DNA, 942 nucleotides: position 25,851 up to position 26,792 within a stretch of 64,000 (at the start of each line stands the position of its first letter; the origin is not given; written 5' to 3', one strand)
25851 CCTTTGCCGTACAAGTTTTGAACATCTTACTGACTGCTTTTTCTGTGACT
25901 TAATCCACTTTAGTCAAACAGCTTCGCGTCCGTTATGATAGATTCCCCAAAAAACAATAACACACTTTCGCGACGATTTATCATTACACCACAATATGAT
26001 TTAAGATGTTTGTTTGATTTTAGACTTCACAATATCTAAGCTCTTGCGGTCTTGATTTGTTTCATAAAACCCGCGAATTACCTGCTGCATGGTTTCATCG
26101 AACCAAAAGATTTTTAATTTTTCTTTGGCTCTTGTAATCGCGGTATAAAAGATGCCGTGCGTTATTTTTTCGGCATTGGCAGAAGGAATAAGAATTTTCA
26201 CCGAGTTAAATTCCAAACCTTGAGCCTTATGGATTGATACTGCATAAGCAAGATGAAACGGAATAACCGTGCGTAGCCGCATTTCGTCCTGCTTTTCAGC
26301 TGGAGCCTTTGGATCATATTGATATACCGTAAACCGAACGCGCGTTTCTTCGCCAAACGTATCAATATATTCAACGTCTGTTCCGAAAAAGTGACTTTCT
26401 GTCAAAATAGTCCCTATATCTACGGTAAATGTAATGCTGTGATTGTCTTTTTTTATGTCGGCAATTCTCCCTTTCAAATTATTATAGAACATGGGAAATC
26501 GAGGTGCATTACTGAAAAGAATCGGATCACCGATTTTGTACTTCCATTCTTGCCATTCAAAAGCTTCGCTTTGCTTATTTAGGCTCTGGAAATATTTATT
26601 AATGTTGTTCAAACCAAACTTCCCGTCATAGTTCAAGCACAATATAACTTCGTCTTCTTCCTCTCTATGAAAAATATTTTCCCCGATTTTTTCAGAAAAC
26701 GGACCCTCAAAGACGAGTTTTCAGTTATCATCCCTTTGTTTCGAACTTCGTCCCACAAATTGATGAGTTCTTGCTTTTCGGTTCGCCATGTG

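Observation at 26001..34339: Co-oriented five-gene block as a possible composite modification-plus-nuclease/helicase system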

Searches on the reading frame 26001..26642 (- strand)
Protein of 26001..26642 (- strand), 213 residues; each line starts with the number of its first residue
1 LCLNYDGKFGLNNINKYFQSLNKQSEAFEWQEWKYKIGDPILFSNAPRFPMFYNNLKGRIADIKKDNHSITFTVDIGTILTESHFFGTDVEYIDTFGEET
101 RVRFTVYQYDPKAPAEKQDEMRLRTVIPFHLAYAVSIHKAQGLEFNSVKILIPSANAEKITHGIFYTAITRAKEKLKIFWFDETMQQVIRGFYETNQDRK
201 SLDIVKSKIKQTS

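Call 5: search_protein_families(library=pfam, proteins=[window:26001-26642:-], max_evalue=0.01)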
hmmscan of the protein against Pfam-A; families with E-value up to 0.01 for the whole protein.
window:26001-26642:- (213 aa): 3 families
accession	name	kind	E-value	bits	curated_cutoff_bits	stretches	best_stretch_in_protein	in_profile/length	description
PF13538.12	UvrD_C_2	-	9.2e-12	45.1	27.4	1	131-176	1-49/52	UvrD-like helicase C-terminal domain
PF01443.25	Viral_helicase1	-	7.1e-06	26.4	21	1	106-179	161-227/228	Viral superfamily 1 RNA helicase core domain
PF13361.12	UvrD_C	-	2e-05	24.6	25.6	1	135-181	290-348/350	UvrD-like helicase C-terminal domain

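Call 6: search_protein_families(library=padloc, proteins=[window:26001-26642:-], max_evalue=0.01)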
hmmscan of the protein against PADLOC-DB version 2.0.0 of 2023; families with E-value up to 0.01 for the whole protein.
window:26001-26642:- (213 aa): 15 families
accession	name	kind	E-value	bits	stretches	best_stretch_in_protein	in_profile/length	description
PDLC05035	PDC-S53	-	1.2e-84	283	1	1-211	692-896/900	-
PDLC05066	PDC-S68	-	6.2e-18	62.2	1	8-180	872-1046/1202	-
PDLC05064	PDC-S68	-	1e-17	61.2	1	7-207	962-1124/1273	-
PDLC05065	PDC-S68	-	5.2e-14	49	1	126-183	1002-1058/1221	-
PDLC01734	typeIV_RecD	-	7.6e-09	32.4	1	8-179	567-715/763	RecD_0_IVD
PDLC01148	RecD_like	-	4.8e-07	26.4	1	118-179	622-679/719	RecD/Tra ATPase fused to N-terminal HHH domain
PDLC00122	GajB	-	2.7e-06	24.6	1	134-207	425-499/502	UrvD helicase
PDLC04472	PDC-M16A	-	2.8e-06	24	1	132-188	649-705/930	-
PDLC04475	PDC-M16A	-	4.8e-06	23.4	1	132-176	435-481/721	-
PDLC04476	PDC-M16A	-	1.6e-05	21.5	1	132-178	423-471/691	-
PDLC03802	RTasHel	-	2e-05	21.6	1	115-194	584-665/675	DRT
PDLC01087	C3a187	-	0.00014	18.8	1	134-178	500-541/559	NERD+UvrD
PDLC04474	PDC-M16A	-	0.00088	15.8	1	130-178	647-700/917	-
PDLC00144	GajB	-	0.0047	13.5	1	135-180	471-520/559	UrvD helicase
PDLC00112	GajB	-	0.0061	13.2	1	113-164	477-527/581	UrvD helicase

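Call 16: search_protein_families(library=ncbifam, proteins=[window:26001-26642:-], max_evalue=0.001)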
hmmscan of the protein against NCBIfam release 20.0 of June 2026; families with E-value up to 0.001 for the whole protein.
window:26001-26642:- (213 aa): 4 families
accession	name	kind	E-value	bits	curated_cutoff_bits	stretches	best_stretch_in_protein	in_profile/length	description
TIGR01447.1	recD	equivalog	2.1e-19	69.5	310.15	1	119-190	513-584/597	exodeoxyribonuclease V subunit alpha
TIGR01448.2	helicase_RecD2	equivalog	1.6e-17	62.9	500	1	4-191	546-699/713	SF1B family DNA helicase RecD2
NF008127.0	PRK10875.1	equivalog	1.9e-11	43.3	671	1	129-190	540-601/619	exodeoxyribonuclease V subunit alpha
TIGR02768.1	TraA_Ti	equivalog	7.9e-05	21.1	590.45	1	132-186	671-721/751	Ti-type conjugative transfer relaxase TraA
